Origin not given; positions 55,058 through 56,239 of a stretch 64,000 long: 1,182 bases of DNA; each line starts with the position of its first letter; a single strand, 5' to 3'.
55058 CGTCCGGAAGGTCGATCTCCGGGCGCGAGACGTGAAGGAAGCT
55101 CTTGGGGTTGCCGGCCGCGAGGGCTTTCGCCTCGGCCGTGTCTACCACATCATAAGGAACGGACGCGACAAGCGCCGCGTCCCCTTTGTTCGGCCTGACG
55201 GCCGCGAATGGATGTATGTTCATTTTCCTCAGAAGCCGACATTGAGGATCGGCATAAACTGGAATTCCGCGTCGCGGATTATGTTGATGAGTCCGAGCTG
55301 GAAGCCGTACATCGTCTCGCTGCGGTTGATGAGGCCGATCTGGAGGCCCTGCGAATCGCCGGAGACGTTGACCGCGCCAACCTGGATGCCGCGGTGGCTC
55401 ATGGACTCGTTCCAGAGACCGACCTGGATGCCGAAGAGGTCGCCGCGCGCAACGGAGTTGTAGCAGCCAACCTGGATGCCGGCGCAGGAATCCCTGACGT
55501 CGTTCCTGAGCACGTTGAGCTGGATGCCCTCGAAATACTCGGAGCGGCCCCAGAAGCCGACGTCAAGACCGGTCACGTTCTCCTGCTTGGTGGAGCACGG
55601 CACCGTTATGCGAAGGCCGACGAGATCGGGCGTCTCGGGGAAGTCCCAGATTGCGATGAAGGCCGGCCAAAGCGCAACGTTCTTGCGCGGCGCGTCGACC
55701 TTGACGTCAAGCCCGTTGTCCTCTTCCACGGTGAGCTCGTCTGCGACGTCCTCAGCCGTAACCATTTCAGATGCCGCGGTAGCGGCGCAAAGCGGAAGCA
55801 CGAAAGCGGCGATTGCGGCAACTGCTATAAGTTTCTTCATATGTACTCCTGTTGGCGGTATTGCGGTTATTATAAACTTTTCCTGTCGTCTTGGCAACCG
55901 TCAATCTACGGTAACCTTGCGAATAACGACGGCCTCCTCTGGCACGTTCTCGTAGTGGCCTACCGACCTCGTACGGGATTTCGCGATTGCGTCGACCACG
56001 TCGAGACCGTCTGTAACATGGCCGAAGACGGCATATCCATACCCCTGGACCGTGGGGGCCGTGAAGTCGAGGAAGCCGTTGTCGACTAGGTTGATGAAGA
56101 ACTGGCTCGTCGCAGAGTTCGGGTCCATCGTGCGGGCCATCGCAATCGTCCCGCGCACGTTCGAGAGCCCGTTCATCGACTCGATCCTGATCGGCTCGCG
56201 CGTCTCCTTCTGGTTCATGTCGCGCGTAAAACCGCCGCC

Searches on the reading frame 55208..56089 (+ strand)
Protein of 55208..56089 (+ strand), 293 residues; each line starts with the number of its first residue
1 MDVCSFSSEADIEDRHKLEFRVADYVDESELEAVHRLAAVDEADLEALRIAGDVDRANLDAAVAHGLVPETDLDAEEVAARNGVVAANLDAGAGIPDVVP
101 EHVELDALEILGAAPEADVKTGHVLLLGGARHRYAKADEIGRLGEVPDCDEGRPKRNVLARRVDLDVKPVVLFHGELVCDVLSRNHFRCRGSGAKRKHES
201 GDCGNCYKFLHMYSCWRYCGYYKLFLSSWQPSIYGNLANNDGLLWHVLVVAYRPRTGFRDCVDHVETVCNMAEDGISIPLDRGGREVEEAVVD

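Call 9: search_protein_families(library=pfam, proteins=[window:55208-56089:+], max_evalue=0.01)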
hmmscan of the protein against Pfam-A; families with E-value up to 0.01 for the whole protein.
window:55208-56089:+ (293 aa): 1 family
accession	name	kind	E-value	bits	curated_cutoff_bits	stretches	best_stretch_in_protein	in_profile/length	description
PF14283.11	CD1107-like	-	0.0017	18.7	26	1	22-101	37-112/158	Mobile element protein CD1107-like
